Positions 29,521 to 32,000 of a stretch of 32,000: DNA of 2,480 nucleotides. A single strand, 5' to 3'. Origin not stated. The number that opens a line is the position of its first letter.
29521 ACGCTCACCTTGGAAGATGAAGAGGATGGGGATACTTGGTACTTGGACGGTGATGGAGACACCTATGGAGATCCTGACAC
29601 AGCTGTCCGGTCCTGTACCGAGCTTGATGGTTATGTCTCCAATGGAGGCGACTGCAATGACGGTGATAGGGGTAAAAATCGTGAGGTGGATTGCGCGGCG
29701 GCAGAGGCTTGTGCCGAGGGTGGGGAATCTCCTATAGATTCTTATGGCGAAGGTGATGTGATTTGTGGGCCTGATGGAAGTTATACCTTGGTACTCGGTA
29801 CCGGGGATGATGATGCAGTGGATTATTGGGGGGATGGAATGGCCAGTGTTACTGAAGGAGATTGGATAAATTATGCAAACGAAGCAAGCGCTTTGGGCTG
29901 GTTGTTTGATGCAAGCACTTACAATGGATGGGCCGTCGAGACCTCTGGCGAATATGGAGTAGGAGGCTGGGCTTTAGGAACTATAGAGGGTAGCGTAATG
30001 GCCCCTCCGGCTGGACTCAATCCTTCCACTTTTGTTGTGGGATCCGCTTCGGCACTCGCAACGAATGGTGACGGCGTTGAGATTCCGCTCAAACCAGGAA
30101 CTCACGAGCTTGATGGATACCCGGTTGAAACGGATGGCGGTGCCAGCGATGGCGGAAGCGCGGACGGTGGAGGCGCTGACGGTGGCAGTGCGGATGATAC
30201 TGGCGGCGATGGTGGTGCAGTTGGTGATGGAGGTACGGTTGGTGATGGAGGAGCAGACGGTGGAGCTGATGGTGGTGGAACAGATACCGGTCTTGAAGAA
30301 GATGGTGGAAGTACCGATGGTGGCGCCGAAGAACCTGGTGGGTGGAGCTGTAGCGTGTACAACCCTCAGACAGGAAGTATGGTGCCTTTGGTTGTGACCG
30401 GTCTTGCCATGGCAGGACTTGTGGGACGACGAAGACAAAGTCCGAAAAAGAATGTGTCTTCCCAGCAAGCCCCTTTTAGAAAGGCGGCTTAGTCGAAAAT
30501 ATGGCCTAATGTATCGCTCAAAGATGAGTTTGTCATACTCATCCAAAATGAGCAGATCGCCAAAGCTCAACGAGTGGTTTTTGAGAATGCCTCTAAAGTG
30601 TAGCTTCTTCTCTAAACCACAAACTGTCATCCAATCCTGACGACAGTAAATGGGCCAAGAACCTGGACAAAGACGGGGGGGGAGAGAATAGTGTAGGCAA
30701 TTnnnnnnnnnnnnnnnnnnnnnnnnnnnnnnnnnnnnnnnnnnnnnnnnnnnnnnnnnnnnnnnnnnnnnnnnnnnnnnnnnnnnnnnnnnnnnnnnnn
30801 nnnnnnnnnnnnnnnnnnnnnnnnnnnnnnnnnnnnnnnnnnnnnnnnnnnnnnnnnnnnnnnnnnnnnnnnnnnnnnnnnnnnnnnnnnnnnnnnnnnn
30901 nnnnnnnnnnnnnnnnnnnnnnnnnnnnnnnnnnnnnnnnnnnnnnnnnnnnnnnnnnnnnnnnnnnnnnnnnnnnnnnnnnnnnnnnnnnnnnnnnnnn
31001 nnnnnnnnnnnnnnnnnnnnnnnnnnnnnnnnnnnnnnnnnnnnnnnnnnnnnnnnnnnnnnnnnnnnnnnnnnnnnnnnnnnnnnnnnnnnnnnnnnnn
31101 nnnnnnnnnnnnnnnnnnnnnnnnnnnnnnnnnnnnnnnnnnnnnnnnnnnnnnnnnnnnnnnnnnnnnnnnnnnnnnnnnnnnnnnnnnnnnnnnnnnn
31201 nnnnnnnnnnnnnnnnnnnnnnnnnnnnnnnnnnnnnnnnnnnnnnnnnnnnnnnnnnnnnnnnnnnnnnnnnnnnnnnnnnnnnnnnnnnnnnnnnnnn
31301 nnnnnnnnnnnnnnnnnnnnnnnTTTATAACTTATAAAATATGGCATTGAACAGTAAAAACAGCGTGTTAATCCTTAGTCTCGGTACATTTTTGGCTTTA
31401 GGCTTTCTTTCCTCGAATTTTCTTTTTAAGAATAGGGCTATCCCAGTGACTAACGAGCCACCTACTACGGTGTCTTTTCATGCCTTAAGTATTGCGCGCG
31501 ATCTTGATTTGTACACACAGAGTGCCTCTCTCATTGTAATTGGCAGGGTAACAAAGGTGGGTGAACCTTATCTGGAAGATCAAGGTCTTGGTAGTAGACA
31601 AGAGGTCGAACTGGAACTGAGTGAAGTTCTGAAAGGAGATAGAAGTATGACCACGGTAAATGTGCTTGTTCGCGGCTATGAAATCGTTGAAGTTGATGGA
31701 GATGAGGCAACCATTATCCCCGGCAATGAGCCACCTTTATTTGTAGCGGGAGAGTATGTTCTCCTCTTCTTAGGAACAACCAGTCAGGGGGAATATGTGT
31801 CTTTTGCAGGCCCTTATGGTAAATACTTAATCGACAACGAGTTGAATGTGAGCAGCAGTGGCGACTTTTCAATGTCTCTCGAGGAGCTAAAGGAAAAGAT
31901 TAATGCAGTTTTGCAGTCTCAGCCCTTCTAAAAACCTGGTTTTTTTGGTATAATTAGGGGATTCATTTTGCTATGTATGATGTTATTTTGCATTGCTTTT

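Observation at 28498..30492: Large surface protein combining Cys-rich metal-binding-type motifs, a Gly/Asp stalk and an NPQTG cell-wall sorting signal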

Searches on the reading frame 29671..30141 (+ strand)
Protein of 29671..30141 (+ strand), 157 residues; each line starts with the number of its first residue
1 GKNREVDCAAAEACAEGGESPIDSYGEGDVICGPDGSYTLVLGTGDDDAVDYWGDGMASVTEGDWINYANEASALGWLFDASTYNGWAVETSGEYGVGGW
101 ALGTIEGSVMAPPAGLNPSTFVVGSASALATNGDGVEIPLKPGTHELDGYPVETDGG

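Call 38: find_homologous_proteins(query=window:29671-30141:+, max_evalue=0.01)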
Query window:29671-30141:+: 889 candidates shared short words with the query, none scored E <= 0.01.

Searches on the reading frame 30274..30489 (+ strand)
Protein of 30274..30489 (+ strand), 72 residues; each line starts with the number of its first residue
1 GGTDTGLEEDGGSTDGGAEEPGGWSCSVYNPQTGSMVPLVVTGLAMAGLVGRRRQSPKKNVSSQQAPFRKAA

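Call 6: search_protein_families(library=ncbifam, proteins=[window:30274-30489:+], max_evalue=10)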
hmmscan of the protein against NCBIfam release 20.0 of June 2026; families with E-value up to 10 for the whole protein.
seq(72 aa): 2 families
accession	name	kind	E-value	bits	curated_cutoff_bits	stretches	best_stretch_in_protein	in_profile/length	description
NF033846.1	Rumino_NPXTG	domain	0.014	15.7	23.5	1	30-50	1-22/30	NPXTG-anchored protein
TIGR03901.2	MYXO-CTERM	domain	2.7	8.5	20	1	34-55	13-33/34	MYXO-CTERM sorting domain-containing protein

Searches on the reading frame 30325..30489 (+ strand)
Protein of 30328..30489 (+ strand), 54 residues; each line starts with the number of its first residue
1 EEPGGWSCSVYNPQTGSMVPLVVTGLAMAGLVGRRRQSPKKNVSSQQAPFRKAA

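Call 41: search_protein_families(library=ncbifam, proteins=[window:30328-30489:+], max_evalue=10)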
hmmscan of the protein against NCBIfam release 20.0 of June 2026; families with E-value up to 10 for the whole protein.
seq(54 aa): 2 families
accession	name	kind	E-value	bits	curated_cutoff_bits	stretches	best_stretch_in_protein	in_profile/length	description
NF033846.1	Rumino_NPXTG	domain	0.0086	16.4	23.5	1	12-32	1-22/30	NPXTG-anchored protein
TIGR03901.2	MYXO-CTERM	domain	0.4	11.1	20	1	8-37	6-33/34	MYXO-CTERM sorting domain-containing protein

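Call 49: search_protein_families(library=ncbifam, alignment_id=A3, max_evalue=0.02)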
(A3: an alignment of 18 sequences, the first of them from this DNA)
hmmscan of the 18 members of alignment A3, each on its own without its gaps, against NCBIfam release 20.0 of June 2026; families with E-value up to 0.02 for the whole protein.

A. member 1, seq(55 aa): 1 family
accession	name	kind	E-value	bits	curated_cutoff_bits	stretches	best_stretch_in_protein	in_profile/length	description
NF033846.1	Rumino_NPXTG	domain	0.0089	16.3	23.5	1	13-33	1-22/30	NPXTG-anchored protein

B. families by the number of members that match (of 18 scanned): 11 families
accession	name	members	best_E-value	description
TIGR03901.2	MYXO-CTERM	9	3.1e-05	MYXO-CTERM sorting domain-containing protein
TIGR03382.1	GC_trans_RRR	5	0.00039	MYXO-CTERM sorting domain-containing protein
TIGR02595.1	PEP_CTERM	2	0.0063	PEP-CTERM sorting domain-containing protein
TIGR03501.1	GlyGly_CTERM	2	0.019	GlyGly-CTERM sorting domain-containing protein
TIGR01167.1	LPXTG_anchor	1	0.001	LPXTG cell wall anchor domain-containing protein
NF058571.1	GVDTG_CTERM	1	0.0016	GVDTG sorting domain-containing protein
NF033846.1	Rumino_NPXTG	1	0.0089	NPXTG-anchored protein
NF041936.1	MXAN_0125_fam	1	0.0097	MXAN_0125 family MYXO-CTERM protein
NF058582.1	Microco_LAVTG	1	0.012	LAVTG motif-containing sortase-dependent surface protein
NF045638.1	Mrt_dep_phytase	1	0.013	myxosortase-dependent phytase-like phosphatase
TIGR04174.1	IPTL_CTERM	1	0.016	IPTL-CTERM sorting domain-containing protein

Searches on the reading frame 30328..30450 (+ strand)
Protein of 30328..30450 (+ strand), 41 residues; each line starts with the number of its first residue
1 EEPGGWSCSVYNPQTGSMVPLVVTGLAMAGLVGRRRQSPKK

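Call 6: search_protein_families(library=ncbifam, proteins=[window:30328-30450:+], max_evalue=10)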
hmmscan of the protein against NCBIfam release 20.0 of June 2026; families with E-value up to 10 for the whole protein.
seq(41 aa): 3 families
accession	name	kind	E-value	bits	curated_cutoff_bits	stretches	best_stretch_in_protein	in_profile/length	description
NF033846.1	Rumino_NPXTG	domain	0.0049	17.1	23.5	1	12-32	1-22/30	NPXTG-anchored protein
TIGR01167.1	LPXTG_anchor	domain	0.078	13.7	15.9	1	13-36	3-32/34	LPXTG cell wall anchor domain-containing protein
TIGR03901.2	MYXO-CTERM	domain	0.22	11.9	20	1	8-37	6-33/34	MYXO-CTERM sorting domain-containing protein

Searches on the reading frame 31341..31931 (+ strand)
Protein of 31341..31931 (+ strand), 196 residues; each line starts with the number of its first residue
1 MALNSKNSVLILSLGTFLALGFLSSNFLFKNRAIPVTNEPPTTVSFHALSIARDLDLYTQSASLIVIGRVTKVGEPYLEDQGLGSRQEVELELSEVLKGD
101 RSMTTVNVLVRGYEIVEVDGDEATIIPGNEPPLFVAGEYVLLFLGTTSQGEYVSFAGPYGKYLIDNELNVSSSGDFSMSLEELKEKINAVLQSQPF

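Call 7: search_protein_families(library=pfam, proteins=[window:31341-31931:+], max_evalue=0.01)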
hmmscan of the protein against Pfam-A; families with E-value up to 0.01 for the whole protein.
window:31341-31931:+ (196 aa): 0 families

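Call 39: search_protein_families(library=ncbifam, proteins=[window:31341-31931:+], max_evalue=0.01)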
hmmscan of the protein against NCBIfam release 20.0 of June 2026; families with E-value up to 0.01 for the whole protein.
window:31341-31931:+ (196 aa): 0 families
